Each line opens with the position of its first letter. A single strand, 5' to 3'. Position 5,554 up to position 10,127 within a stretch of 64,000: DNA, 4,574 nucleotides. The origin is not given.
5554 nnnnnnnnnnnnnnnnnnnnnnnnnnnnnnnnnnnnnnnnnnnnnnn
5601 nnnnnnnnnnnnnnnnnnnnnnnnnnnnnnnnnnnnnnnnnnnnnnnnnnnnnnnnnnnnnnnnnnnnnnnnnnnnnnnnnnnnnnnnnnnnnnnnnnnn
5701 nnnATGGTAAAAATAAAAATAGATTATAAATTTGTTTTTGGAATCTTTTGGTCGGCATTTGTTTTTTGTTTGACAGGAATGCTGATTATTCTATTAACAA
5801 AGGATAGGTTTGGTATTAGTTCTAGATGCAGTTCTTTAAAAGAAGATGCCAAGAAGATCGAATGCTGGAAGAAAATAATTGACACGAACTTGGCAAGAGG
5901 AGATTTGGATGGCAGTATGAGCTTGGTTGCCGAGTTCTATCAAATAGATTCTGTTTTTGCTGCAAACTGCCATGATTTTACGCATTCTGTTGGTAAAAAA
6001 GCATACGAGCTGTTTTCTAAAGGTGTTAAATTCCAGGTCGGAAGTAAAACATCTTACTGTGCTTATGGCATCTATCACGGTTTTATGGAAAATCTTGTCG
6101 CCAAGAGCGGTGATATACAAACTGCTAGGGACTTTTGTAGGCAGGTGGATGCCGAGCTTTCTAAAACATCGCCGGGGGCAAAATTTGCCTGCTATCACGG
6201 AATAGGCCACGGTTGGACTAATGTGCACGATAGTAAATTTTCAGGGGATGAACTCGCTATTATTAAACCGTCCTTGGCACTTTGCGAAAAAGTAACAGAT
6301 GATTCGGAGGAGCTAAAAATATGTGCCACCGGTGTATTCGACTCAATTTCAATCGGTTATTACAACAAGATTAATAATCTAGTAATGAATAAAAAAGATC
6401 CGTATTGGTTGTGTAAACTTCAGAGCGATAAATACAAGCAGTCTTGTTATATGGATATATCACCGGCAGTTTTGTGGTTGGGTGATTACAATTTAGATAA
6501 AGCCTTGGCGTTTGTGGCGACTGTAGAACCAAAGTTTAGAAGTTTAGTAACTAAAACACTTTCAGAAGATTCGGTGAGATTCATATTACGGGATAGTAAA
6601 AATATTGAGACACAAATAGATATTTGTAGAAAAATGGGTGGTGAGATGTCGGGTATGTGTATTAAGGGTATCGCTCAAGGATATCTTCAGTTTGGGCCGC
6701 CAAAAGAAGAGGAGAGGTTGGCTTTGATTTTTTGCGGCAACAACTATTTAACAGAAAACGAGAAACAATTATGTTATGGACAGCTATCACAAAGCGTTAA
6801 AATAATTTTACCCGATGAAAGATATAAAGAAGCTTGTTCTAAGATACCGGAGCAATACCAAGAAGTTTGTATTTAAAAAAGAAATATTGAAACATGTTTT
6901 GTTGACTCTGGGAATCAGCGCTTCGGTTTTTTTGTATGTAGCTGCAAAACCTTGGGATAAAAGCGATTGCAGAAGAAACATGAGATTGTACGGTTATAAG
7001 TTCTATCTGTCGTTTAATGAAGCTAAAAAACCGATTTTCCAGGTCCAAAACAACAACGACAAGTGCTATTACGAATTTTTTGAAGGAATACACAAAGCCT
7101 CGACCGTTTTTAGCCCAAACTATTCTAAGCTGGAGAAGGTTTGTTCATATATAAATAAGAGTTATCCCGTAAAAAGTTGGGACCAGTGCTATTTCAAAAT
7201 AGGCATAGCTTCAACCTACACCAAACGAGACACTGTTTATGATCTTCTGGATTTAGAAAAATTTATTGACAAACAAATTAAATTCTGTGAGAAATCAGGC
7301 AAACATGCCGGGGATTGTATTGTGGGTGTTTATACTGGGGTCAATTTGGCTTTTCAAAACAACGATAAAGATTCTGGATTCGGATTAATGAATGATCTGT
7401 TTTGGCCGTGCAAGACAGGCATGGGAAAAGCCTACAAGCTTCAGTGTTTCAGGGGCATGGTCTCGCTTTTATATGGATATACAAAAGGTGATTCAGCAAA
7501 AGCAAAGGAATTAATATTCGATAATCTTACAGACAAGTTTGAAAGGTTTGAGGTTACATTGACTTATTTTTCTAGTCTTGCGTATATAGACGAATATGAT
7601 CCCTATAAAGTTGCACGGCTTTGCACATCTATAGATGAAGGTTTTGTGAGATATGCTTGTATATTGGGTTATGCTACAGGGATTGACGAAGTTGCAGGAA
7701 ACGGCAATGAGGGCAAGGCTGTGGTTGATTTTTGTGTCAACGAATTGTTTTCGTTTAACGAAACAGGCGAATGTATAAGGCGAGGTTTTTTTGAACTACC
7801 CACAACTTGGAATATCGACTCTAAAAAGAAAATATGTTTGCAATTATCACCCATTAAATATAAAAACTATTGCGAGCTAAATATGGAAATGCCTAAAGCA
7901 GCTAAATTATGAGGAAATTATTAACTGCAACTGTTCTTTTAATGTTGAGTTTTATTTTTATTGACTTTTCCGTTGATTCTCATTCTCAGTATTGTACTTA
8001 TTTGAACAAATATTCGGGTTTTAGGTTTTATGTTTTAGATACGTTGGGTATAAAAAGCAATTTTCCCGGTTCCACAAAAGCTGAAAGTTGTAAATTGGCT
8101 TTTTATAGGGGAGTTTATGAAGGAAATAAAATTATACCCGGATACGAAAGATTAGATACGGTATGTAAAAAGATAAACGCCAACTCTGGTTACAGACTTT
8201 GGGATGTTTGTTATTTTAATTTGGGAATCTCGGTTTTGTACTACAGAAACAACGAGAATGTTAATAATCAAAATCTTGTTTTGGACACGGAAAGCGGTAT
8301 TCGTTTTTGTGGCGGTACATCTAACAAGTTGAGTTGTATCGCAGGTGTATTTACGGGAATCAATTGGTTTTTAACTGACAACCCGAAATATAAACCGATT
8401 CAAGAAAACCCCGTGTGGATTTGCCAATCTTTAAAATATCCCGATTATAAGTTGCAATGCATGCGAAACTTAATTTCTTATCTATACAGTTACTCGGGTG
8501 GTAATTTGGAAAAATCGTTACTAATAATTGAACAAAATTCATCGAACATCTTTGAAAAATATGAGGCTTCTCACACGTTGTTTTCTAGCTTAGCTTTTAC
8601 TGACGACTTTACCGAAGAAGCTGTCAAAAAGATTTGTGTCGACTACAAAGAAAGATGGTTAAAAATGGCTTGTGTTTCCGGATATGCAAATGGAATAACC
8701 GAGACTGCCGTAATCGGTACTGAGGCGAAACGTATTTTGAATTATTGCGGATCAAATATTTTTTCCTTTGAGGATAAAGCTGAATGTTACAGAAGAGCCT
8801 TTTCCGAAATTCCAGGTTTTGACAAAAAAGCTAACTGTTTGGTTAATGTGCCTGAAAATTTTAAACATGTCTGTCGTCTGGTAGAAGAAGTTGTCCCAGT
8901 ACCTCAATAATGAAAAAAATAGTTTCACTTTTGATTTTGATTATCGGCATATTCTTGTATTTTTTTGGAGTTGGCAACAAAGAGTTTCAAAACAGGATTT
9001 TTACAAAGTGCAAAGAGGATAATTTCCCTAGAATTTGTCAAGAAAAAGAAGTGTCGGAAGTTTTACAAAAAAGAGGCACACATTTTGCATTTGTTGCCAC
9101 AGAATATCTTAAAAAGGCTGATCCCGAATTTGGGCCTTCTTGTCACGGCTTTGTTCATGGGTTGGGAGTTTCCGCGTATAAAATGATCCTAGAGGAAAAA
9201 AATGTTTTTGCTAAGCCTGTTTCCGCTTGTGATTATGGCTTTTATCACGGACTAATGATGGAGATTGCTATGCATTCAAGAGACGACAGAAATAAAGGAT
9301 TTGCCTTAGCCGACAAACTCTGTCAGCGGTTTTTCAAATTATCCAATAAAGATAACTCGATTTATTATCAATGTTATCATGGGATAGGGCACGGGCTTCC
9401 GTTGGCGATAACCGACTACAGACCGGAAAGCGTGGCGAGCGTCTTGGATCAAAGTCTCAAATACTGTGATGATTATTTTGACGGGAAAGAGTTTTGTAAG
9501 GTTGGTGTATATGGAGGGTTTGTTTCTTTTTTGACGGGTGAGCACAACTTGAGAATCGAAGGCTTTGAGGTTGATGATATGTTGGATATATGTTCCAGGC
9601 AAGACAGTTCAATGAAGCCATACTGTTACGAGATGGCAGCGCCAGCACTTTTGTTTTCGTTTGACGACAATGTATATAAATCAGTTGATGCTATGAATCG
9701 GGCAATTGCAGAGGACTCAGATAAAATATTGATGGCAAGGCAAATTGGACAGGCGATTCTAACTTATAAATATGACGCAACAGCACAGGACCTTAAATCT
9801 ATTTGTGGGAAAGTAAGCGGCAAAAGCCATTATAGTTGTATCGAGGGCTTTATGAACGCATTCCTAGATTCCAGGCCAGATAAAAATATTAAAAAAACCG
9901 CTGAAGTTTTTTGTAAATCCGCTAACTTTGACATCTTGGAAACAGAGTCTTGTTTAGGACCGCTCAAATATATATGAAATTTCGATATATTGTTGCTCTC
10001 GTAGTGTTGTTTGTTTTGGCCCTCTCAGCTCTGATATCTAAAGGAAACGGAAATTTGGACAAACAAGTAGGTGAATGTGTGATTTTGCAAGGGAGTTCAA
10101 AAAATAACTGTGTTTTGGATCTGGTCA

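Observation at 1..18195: Tandem array of at least 11 paralogous Cys/His-rich repeat proteins in one translationally coupled operon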

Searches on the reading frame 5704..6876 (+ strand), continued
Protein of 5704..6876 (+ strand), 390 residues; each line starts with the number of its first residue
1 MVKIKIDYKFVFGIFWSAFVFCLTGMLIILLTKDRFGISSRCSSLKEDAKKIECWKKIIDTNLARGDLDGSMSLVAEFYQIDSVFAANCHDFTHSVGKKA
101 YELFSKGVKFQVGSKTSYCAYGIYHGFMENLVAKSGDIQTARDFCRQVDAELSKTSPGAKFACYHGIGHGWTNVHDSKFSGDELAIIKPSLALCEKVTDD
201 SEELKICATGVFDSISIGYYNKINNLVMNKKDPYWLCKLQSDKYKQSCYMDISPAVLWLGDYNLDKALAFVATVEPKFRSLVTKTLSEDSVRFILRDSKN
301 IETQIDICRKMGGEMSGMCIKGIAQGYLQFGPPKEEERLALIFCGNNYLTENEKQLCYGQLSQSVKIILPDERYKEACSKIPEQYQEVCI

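Call 74: search_protein_families(library=pfam, proteins=[L047:12183-12650:-, L019:8039-9082:+, L008:18790-19458:+, L008:1476-2033:-, L072:1086-1790:-, L046:8173-8655:+, L013:1253-2221:+, L060:11062-12657:+, L054:5058-5657:+, L066:10989-12707:-], max_evalue=0.01)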
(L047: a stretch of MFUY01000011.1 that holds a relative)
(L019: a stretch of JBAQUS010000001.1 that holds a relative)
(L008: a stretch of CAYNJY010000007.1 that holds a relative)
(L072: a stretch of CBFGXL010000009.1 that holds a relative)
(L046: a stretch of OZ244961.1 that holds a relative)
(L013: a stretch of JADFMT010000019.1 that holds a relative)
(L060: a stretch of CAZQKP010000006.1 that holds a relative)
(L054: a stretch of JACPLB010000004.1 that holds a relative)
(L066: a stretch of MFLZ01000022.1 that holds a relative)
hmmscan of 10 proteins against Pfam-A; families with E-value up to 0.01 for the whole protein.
L047:12183-12650:- (155 aa): 1 family
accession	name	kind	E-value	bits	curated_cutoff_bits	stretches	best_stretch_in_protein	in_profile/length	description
PF13473.12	Cupredoxin_1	-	0.0013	19.2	27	1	74-146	24-97/104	Cupredoxin-like domain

L019:8039-9082:+ (347 aa): 33 families (the best 25 are shown)
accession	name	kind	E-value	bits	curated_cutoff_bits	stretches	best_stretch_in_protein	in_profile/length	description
PF00515.34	TPR_1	-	1.7e-49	164.2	27.8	5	283-314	2-33/34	Tetratricopeptide repeat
PF13181.12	TPR_8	-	2.6e-46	152.3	25.7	5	283-314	2-33/34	Tetratricopeptide repeat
PF07719.23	TPR_2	-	1e-44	147.4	27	5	283-314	2-33/34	Tetratricopeptide repeat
PF13424.12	TPR_12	-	1.7e-30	105.4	30.1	4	184-244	5-74/77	Tetratricopeptide repeat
PF13414.12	TPR_11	-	2.3e-28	98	26.8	4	119-156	1-38/42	TPR repeat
PF13431.12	TPR_17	-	3.8e-28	95.8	24.4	2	135-166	2-33/34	Tetratricopeptide repeat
PF13374.12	TPR_10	-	1e-26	92.6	27.5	1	288-311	8-31/42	Tetratricopeptide repeat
PF14559.12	TPR_19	-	2.2e-26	92.4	25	5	125-183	4-61/68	Tetratricopeptide repeat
PF13428.12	TPR_14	-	2.8e-24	83.6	23.5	1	186-218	6-38/44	Tetratricopeptide repeat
PF13176.12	TPR_7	-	5.2e-23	79.6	27.9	1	286-314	3-31/36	Tetratricopeptide repeat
PF13432.12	TPR_16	-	6.6e-17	62.1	32.7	0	117-179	2-64/65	Tetratricopeptide repeat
PF23914.1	TPR_CcmH_CycH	-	6.1e-16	59.1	42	1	141-181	45-85/158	Cytochrome c-type biogenesis protein H TPR domain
PF13174.12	TPR_6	-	1.7e-14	53.8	26.3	0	283-313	1-31/33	Tetratricopeptide repeat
PF12895.13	ANAPC3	-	5e-12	46.4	27.2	0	126-180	3-56/82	Anaphase-promoting complex, cyclosome, subunit 3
PF17874.7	TPR_MalT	-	2.8e-09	37.2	45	1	102-175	70-151/336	MalT-like TPR region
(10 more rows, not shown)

L008:18790-19458:+ (222 aa): 1 family
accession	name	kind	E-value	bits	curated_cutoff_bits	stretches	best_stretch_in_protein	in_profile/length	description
PF07963.17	N_methyl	-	0.0032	17.4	21.2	1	10-30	5-25/27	Prokaryotic N-terminal methylation motif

L008:1476-2033:- (185 aa): 1 family
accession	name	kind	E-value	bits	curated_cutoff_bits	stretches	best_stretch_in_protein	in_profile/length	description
PF20143.4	NAD_kinase_C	-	0.0032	17.7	23.7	1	60-145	34-104/126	ATP-NAD kinase C-terminal domain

L072:1086-1790:- (234 aa): 2 families
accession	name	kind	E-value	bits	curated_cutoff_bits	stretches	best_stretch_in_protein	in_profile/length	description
PF00535.33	Glycos_transf_2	-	2e-26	93.4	23.3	1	4-166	1-166/168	Glycosyl transferase family 2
PF13641.12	Glyco_tranf_2_3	-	0.0031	18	27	1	3-89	3-97/230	Glycosyltransferase like family 2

L046:8173-8655:+ (160 aa): 0 families

L013:1253-2221:+ (322 aa): 0 families

L060:11062-12657:+ (531 aa): 1 family
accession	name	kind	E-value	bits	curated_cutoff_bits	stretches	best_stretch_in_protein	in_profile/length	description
PF13231.12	PMT_2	-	0.00011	22.9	26.1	1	78-226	7-155/160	Dolichyl-phosphate-mannose-protein mannosyltransferase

L054:5058-5657:+ (199 aa): 0 families

L066:10989-12707:- (572 aa): 0 families

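Call 79: list_cluster_members(proteins=[P0001, P0218])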
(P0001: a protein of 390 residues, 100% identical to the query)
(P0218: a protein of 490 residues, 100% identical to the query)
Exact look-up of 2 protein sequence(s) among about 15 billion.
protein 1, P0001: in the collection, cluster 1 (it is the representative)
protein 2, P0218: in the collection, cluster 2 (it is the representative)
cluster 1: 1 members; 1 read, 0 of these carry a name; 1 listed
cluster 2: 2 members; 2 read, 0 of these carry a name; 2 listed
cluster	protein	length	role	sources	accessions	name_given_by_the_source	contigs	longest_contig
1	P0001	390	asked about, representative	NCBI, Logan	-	-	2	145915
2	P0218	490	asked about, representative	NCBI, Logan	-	-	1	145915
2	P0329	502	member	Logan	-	-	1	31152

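Call 80: find_encoding_contigs(protein=P0001, flank=1000, max_places=2)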
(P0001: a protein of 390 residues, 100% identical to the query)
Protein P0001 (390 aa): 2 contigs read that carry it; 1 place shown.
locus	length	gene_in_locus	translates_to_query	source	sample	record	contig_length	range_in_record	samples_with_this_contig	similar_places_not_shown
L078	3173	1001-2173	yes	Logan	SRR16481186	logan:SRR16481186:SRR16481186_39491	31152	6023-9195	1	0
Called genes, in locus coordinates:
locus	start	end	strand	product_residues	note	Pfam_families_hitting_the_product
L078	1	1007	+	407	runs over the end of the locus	-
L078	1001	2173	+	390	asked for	-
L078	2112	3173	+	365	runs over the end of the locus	-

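Call 84: search_protein_families(library=pfam, alignment_id=A2, max_evalue=1)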
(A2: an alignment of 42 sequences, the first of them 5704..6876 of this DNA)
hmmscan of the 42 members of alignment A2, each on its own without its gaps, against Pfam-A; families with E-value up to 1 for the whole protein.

A. member 1, window:5704-6876:+ (390 aa): 0 families

B. families by the number of members that match (of 42 scanned): 14 families
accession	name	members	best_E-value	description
PF23771.1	DUF7168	4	0.018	Domain of unknown function (DUF7168)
PF00548.26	Peptidase_C3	3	0.088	3C cysteine protease (picornain 3C)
PF11044.13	TMEMspv1-c74-12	1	0.026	Plectrovirus spv1-c74 ORF 12 transmembrane protein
PF03356.20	Pox_LP_H2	1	0.029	Viral late protein H2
PF12746.13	GNAT_acetyltran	1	0.036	GNAT acetyltransferase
PF01738.24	DLH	1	0.082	Dienelactone hydrolase family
PF21849.1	DUF6908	1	0.11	Domain of unknown function (DUF6908)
PF08963.15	DUF1878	1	0.13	Protein of unknown function (DUF1878)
PF11124.14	Pho86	1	0.15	Inorganic phosphate transporter chaperone Pho86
PF11381.13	DUF3185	1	0.22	Protein of unknown function (DUF3185)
PF15792.10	LAS2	1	0.25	Lung adenoma susceptibility protein 2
PF24636.1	DUF7633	1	0.27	Domain of unknown function (DUF7633)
PF05814.16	Ac76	1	0.43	Orf76 (Ac76)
PF07331.16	TctB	1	0.88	Tripartite tricarboxylate transporter TctB family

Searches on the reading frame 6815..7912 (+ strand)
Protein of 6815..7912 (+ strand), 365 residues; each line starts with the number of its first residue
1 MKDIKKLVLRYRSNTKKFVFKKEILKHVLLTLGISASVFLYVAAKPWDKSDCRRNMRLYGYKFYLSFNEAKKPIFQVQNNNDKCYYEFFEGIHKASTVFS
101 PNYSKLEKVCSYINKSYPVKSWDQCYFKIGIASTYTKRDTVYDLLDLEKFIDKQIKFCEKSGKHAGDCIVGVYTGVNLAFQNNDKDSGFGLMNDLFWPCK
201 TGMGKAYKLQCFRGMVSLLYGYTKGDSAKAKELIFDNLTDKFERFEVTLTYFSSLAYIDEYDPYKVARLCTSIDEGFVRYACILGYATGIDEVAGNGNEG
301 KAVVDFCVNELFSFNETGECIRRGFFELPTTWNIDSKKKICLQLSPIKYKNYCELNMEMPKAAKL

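Call 3: search_protein_families(library=pfam, proteins=[window:6815-7912:+], max_evalue=1)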
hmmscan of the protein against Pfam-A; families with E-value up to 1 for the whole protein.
window:6815-7912:+ (365 aa): 0 families

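Call 6: search_protein_families(library=ncbifam, proteins=[window:6815-7912:+], max_evalue=1)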
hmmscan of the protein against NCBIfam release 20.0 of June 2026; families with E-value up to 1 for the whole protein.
window:6815-7912:+ (365 aa): 1 family
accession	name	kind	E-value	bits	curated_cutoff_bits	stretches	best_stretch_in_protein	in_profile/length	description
TIGR04144.1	archaeo_VPXXXP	exception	0.014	15.4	150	1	212-292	11-92/156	archaeosortase B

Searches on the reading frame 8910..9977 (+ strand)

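Call 3: search_protein_families(library=pfam, proteins=[window:8910-9977:+], max_evalue=1)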
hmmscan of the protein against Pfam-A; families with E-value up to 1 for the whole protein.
window:8910-9977:+ (355 aa): 2 families
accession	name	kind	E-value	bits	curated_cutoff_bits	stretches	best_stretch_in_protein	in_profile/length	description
PF12746.13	GNAT_acetyltran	-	0.036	14.1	26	0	8-55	34-85/243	GNAT acetyltransferase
PF11381.13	DUF3185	-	0.22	11.9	25.3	1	3-22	1-20/59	Protein of unknown function (DUF3185)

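Call 6: search_protein_families(library=ncbifam, proteins=[window:8910-9977:+], max_evalue=1)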
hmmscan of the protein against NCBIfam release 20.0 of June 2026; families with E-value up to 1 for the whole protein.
window:8910-9977:+ (355 aa): 0 families
